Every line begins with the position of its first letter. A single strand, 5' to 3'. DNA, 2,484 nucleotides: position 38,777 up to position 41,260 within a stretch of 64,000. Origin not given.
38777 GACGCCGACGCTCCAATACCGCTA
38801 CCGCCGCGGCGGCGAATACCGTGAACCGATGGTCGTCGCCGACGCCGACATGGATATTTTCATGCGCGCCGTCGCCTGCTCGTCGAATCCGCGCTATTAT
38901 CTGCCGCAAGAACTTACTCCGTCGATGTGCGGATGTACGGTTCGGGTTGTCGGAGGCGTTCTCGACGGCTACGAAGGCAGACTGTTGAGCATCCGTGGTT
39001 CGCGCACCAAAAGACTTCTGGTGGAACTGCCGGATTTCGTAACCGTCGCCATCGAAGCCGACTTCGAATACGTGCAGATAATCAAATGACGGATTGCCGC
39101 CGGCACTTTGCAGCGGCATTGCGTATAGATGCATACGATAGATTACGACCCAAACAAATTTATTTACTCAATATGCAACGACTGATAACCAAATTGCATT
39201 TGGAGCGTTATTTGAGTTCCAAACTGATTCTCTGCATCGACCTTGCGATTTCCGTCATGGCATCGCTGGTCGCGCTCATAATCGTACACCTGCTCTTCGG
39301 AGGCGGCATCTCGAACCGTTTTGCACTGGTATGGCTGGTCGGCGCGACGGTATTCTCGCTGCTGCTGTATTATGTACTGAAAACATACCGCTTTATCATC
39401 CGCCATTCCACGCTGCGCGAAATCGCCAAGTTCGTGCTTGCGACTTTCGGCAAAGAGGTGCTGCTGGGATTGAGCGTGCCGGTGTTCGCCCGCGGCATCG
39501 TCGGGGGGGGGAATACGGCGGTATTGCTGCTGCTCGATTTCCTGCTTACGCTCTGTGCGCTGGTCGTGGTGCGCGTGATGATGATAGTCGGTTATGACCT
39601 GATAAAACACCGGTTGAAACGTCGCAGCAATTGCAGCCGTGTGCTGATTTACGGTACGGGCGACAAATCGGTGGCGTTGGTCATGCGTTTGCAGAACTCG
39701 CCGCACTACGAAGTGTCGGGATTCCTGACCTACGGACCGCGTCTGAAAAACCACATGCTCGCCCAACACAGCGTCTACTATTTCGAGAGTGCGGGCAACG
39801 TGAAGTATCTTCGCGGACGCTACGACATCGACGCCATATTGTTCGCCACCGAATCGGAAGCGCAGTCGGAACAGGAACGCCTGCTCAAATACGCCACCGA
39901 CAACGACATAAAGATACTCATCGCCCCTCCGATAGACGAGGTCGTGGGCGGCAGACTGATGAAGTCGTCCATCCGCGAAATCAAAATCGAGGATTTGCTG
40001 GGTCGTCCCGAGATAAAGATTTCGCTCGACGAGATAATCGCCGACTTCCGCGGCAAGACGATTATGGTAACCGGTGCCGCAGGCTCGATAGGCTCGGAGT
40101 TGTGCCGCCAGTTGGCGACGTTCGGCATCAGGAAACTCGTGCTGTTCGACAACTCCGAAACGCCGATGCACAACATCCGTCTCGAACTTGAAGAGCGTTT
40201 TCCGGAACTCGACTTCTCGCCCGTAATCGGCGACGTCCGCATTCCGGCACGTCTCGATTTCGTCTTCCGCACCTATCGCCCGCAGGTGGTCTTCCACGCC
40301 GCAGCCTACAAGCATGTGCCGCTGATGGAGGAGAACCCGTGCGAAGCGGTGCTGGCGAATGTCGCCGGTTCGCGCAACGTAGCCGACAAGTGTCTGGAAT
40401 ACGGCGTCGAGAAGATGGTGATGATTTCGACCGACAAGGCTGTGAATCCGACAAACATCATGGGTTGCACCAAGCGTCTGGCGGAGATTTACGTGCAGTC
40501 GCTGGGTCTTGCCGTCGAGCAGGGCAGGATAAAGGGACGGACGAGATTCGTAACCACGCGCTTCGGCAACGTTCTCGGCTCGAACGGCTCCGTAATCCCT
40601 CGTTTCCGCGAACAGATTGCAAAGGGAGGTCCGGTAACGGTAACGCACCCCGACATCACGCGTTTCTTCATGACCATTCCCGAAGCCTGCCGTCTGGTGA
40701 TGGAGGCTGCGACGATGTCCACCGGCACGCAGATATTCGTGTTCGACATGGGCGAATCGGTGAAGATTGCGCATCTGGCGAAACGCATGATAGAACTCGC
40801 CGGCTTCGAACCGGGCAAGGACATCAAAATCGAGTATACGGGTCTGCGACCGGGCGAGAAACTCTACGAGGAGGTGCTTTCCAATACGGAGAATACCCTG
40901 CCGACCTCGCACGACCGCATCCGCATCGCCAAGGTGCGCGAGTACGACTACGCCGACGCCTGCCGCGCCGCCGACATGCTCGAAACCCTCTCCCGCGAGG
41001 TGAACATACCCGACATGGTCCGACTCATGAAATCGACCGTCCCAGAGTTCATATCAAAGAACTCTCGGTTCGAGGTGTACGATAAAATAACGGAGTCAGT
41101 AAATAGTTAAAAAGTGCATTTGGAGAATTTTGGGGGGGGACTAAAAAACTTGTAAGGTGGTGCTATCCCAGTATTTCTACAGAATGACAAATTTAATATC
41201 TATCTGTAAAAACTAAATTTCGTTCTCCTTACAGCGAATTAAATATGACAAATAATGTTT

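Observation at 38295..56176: Six G homopolymers of 8 to 11 nt concentrated in an 18 kb polysaccharide locus that is otherwise about 35-40% GC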

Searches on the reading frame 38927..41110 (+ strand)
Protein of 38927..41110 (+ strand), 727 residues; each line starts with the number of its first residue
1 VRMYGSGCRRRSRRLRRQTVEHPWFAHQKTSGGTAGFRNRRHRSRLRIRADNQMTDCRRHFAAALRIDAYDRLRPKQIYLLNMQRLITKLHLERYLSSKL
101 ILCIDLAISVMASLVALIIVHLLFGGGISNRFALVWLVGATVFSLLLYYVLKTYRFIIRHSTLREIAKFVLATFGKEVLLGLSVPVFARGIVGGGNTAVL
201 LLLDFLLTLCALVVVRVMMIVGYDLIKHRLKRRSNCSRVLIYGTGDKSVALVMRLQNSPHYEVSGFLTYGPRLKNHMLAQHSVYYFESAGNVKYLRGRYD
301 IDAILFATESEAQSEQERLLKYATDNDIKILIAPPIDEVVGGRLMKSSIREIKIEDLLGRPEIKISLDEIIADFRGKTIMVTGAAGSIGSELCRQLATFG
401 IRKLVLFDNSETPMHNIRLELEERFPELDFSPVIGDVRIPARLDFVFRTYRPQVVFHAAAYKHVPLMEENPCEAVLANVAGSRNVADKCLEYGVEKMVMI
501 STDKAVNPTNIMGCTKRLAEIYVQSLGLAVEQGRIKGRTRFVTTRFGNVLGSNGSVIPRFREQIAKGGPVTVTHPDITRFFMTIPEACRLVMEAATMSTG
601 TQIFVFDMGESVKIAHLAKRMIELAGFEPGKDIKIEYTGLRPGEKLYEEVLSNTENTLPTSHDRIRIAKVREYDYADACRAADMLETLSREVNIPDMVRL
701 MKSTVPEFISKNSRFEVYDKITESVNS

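Call 5: search_protein_families(library=pfam, proteins=[window:38927-41110:+])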
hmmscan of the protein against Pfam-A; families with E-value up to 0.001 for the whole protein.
window:38927-41110:+ (727 aa): 8 families
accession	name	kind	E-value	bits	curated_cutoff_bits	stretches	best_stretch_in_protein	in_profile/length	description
PF02719.21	Polysacc_synt_2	-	8.2e-118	393.3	20.2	1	379-668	1-291/293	Polysaccharide biosynthesis protein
PF01370.27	Epimerase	-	1.6e-22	80.5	20.9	1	379-589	1-219/240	NAD dependent epimerase/dehydratase family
PF04321.23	RmlD_sub_bind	-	1.2e-14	54.5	27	1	378-504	2-103/287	RmlD substrate binding domain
PF16363.11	GDP_Man_Dehyd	-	1.4e-11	44.8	27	1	380-503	1-130/332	GDP-mannose 4,6 dehydratase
PF01073.25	3Beta_HSD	-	1.2e-10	41.3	22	1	380-508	1-122/280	3-beta hydroxysteroid dehydrogenase/isomerase family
PF00106.31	adh_short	-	1.4e-05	25.1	26.6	1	377-447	1-68/195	short chain dehydrogenase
PF08659.16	KR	-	0.00014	22.3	22.6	1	378-501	2-135/180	KR domain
PF00899.27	ThiF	-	0.00084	19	28.1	0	378-416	22-59/238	ThiF family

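Call 57: search_protein_families(library=ncbifam, proteins=[window:39173-41110:+], max_evalue=0.00001)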
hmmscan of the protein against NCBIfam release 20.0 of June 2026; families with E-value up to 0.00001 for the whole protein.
window:39173-41110:+ (645 aa): 14 families
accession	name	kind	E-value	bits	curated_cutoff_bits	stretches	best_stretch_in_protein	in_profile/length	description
TIGR03589.1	PseB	equivalog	8.1e-56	189.3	407.75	1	292-577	2-270/324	UDP-N-acetylglucosamine 4,6-dehydratase (inverting)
TIGR04130.1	FnlA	equivalog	4.8e-43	147.3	730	1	292-574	2-270/337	UDP-N-acetylglucosamine 4,6-dehydratase/5-epimerase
TIGR03025.1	EPS_sugtrans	subfamily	3.1e-15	56.4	295.55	1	22-271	2-241/445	exopolysaccharide biosynthesis polyprenyl glycosylphosphotransferase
TIGR01214.1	rmlD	equivalog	7.1e-15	54.8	224.05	1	296-421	1-101/285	dTDP-4-dehydrorhamnose reductase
TIGR01179.1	galE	equivalog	1e-13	50.9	262.3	1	297-420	2-121/332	UDP-glucose 4-epimerase GalE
TIGR03023.1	WcaJ_sugtrans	equivalog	1.4e-11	44.4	410.75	1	22-258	2-233/453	undecaprenyl-phosphate glucose phosphotransferase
TIGR04180.1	EDH_00030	hypoth_equivalog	3.3e-11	42.8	475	1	297-422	1-123/297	NAD-dependent 4,6-dehydratase LegB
TIGR02622.1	CDP_4_6_dhtase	equivalog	5.7e-11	42.1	278.45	1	292-425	2-134/352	CDP-glucose 4,6-dehydratase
TIGR03466.1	HpnA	hypoth_equivalog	5.4e-09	35.4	367.65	1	296-424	2-117/327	hopanoid-associated sugar epimerase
TIGR01181.1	dTDP_gluc_dehyt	equivalog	6e-07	28.9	365.1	1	297-422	2-127/321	dTDP-glucose 4,6-dehydratase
NF004526.0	PRK05872.1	subfamily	1.3e-06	27.7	276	1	291-342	7-57/297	short-chain dehydrogenase/reductase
TIGR02197.1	heptose_epim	equivalog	1.4e-06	27.7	274.6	1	297-541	1-258/316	ADP-glyceromanno-heptose 6-epimerase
NF004825.0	PRK06181.1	equivalog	3e-06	26.7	215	1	291-342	3-53/268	SDR family oxidoreductase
TIGR03022.1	WbaP_sugtrans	subfamily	3.8e-06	26.4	403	1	21-270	3-241/456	undecaprenyl-phosphate galactose phosphotransferase WbaP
